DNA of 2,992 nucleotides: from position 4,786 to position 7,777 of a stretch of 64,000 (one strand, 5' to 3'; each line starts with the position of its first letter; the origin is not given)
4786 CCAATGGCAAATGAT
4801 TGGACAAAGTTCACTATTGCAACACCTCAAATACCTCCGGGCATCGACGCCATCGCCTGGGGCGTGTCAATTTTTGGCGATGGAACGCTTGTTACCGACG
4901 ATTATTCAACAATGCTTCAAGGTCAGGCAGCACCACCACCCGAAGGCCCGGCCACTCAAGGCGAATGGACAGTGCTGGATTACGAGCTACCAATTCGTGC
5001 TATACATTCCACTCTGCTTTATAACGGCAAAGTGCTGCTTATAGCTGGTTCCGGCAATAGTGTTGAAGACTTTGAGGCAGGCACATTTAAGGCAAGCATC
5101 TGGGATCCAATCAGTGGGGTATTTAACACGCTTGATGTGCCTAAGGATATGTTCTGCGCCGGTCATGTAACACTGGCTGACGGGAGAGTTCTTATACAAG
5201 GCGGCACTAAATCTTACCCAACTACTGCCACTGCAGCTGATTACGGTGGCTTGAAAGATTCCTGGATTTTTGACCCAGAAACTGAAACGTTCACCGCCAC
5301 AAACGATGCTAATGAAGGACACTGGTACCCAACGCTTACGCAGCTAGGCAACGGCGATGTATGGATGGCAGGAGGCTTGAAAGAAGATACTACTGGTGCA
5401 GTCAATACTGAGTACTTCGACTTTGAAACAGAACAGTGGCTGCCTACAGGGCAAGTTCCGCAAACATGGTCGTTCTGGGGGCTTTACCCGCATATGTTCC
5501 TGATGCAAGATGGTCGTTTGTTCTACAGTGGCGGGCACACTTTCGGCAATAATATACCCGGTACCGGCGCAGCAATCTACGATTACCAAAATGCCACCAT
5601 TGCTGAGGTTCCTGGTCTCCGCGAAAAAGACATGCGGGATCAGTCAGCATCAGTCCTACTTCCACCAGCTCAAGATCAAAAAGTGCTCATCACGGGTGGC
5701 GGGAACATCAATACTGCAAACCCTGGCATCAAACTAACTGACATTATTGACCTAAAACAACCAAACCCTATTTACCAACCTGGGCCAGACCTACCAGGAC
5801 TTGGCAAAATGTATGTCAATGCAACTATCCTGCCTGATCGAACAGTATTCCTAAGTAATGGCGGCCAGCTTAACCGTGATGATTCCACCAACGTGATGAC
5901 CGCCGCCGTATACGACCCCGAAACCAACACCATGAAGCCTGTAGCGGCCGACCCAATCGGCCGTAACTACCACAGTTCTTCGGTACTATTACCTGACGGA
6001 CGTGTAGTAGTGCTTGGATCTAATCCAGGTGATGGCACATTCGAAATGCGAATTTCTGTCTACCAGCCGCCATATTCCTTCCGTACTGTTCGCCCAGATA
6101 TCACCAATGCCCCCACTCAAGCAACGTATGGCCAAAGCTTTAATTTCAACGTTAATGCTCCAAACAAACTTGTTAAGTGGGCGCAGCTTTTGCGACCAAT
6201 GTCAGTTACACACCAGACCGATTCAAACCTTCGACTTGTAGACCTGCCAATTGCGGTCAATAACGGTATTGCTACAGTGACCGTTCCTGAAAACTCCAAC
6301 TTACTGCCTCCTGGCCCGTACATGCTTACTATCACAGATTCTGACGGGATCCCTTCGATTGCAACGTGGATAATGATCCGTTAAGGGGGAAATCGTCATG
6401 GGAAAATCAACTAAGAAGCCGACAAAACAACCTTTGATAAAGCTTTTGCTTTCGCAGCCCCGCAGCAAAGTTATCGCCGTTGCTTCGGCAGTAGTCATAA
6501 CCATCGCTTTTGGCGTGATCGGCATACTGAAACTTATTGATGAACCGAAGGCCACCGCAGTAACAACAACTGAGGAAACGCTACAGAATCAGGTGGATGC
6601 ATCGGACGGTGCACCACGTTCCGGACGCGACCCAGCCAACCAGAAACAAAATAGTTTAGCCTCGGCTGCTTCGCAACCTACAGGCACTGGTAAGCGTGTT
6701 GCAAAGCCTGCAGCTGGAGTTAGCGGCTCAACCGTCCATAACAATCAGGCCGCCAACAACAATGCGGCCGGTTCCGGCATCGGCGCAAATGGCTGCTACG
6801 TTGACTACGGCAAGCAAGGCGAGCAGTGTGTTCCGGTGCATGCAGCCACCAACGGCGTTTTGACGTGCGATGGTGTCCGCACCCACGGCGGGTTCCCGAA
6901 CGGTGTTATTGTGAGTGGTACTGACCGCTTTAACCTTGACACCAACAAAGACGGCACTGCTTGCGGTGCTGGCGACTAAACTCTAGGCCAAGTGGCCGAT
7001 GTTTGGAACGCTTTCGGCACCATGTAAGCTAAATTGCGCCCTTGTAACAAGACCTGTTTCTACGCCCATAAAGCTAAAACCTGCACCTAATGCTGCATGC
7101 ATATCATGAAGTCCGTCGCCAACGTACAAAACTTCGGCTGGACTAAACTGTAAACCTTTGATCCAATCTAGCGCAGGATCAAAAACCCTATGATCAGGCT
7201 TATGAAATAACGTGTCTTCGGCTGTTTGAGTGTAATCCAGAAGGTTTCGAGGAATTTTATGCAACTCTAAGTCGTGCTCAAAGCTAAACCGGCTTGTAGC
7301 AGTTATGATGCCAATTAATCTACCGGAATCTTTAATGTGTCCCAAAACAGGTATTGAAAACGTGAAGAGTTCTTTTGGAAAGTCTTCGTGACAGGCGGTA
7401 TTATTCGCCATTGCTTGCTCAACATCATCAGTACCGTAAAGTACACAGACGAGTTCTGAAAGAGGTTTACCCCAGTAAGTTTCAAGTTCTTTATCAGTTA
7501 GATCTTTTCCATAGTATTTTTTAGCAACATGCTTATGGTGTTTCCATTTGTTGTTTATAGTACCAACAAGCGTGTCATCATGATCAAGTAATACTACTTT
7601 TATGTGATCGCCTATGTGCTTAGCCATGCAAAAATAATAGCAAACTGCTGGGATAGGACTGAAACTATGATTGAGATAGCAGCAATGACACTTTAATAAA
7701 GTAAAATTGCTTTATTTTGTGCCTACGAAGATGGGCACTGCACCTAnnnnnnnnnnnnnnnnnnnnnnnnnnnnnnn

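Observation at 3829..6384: Complete copper-radical oxidase (AA5, GlxA/galactose-oxidase-like) fused to two CBM modules in a CPR-like genome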

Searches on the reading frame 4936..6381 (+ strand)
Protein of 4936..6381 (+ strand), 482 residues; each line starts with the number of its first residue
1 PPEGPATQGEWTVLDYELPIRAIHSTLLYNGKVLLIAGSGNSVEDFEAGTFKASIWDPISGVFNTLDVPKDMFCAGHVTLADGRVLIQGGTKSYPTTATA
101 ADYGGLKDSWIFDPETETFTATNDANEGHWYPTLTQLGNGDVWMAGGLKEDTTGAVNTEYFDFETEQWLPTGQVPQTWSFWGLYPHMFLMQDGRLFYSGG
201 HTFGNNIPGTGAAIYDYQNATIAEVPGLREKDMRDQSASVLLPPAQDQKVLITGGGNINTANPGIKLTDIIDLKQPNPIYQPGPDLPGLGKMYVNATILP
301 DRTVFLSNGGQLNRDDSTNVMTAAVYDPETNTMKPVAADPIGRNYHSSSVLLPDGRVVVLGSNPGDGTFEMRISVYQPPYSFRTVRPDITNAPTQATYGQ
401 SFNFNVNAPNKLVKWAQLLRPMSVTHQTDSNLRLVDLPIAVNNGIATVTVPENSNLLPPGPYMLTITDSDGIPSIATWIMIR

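Call 48: search_protein_representatives(protein=window:4936-6381:+)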
Query: 482 residues. Proteins with E-value up to 0.001 (for the whole library): 28675; up to 1e-10: 12920; up to 1e-30: 2002. The best 150 are listed.
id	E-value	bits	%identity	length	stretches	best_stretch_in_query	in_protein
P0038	5.8e-256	866.0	76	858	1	1-481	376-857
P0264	2.1e-192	656.4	65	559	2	20-283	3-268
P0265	5.1e-173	592.4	57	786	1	6-482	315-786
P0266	4.1e-168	576.3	56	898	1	3-481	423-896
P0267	5.1e-162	556.2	56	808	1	7-480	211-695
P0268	8.2e-162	555.5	54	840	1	1-481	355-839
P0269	2.5e-160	550.6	54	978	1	6-482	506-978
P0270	4.4e-155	533.3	53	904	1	4-482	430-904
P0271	3.8e-147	507.1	51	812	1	2-482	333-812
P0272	3.5e-137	474.3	51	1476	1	6-481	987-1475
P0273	1.2e-136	472.5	51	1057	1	2-481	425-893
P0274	1.6e-136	472.0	50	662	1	7-481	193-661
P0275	1.3e-135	469.0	50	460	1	23-481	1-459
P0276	4.2e-135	467.4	50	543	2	7-298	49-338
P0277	1.5e-126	439.1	46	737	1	7-480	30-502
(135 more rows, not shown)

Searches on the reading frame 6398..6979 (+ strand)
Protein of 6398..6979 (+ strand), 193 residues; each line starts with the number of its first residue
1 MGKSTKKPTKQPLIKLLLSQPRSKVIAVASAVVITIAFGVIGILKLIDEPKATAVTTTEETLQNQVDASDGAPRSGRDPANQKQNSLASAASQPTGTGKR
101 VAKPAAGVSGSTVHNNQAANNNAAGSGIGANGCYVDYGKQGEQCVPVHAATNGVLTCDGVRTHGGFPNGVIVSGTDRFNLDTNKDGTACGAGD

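Call 17: search_protein_families(library=pfam, proteins=[window:6398-6979:+], max_evalue=0.01)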
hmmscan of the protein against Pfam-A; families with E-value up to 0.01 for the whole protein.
window:6398-6979:+ (193 aa): 0 families

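Call 55: search_protein_families(library=ncbifam, proteins=[window:6398-6976:+], max_evalue=0.001)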
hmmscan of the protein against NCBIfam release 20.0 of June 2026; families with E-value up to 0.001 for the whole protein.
window:6398-6976:+ (193 aa): 0 families

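Call 59: find_homologous_proteins(query=window:6398-6976:+, max_evalue=0.001)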
Query window:6398-6976:+ (193 aa): 41 proteins with E <= 0.001 among 397 candidates.
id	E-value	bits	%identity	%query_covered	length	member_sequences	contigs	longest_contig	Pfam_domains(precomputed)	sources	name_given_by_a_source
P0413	1.6e-119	414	100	100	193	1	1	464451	-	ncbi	-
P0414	5.7e-104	364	86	100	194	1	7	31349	-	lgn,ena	-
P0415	1.0e-57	213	63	75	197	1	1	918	-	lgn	-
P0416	2.6e-53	199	53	95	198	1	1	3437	-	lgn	-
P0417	7.4e-50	187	55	88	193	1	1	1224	-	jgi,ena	-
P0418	1.5e-48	183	53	91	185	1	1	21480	-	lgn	-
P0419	6.2e-47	178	55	91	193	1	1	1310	-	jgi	-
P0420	4.0e-46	175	55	80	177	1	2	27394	-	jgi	jgi:hypothetical protein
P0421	7.7e-46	174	50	94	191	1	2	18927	-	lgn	-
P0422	1.2e-44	170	52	93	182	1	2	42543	-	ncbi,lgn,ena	-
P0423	2.3e-44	170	61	70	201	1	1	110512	-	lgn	-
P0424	7.1e-43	165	50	84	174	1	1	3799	-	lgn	-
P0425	3.0e-42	163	45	93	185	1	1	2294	-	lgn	-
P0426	3.7e-42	162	51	93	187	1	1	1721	-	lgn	-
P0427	3.9e-42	162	51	83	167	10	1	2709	-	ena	-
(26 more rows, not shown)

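Call 61: find_encoding_contigs(protein=P0413, flank=3000, max_places=1)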
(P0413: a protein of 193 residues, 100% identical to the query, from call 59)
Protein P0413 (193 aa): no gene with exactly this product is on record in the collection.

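Call 71: predict_structure(alignment_id=A3)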
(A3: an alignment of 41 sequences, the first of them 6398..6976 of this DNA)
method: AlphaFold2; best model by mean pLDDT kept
length: 193 residues; sequences in the alignment: 41
mean_pLDDT: 72.2   pTM: 0.41
mean pLDDT of the five models: 72.2, 72.1, 71.7, 70.5, 70.0
residues with pLDDT >= 90: 64; 70-90: 30; 50-70: 66; < 50: 33
segments of 3 or more residues with pLDDT < 50: 51-56, 96-102, 105-121
pLDDT, mean of each block of 10 residues (from residue 1): 59 63 82 89 68 49 60 59 55 50 46 44 73 93 95 94 97 95 97 90
secondary structure, 60 per line:
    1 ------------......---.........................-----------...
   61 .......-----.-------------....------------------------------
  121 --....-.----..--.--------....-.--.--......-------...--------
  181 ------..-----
elements in order: H13-18 H22-46 H58-66 H87-90 H123-126 H157-162 E170-172

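Call 74: fold_search(model_id=the predicted structure, library=pdb)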
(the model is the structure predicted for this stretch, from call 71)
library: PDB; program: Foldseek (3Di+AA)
matches with E <= 10: 0; with E <= 0.001: 0
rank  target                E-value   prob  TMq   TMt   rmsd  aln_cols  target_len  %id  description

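Call 75: search_protein_families(library=pfam, alignment_id=A3, max_evalue=1)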
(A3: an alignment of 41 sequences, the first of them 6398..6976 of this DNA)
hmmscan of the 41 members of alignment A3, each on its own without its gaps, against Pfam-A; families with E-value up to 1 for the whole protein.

A. member 1, window:6398-6976:+ (193 aa): 0 families

B. families by the number of members that match (of 41 scanned): 27 families (the first 25 are shown)
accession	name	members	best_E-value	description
PF05901.16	Excalibur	8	0.036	Excalibur calcium-binding domain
PF19606.4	DUF6111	2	0.0086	Family of unknown function (DUF6111)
PF22251.1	PFF1_TM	2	0.021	Vacuolar membrane protease, transmembrane domain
PF07504.19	FTP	1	0.0097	Fungalysin/Thermolysin Propeptide Motif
PF15806.11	TRAPP14_N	1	0.021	TRAPP14 N-terminal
PF12698.13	ABC2_membrane_3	1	0.039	ABC-2 family transporter protein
PF15345.11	TMEM51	1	0.039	Transmembrane protein 51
PF10812.13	DUF2561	1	0.039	Protein of unknown function (DUF2561)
PF07690.21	MFS_1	1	0.05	Major Facilitator Superfamily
PF11833.13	CPP1-like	1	0.069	Protein CHAPERONE-LIKE PROTEIN OF POR1-like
PF17662.6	DUF5524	1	0.075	Family of unknown function (DUF5524)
PF15794.10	CCDC106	1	0.079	Coiled-coil domain-containing protein 106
PF04770.17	ZF-HD_dimer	1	0.083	ZF-HD protein dimerisation region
PF05564.17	Auxin_repressed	1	0.1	Dormancy/auxin associated protein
PF24334.1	DUF7502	1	0.11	Family of unknown function (DUF7502)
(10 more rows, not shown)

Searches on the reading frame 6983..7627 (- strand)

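Call 17: search_protein_families(library=pfam, proteins=[window:6983-7627:-], max_evalue=0.01)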
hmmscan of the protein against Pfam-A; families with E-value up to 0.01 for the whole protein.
window:6983-7627:- (214 aa): 3 families
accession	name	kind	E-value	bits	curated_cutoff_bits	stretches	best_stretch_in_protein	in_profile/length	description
PF13419.12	HAD_2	-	1.9e-20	74.1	23.8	1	12-189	1-178/178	Haloacid dehalogenase-like hydrolase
PF00702.32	Hydrolase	-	1.9e-07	32.1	26.4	1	9-183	1-191/191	haloacid dehalogenase-like hydrolase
PF13242.12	Hydrolase_like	-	1.6e-05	25.1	22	1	142-198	3-57/75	HAD-hyrolase-like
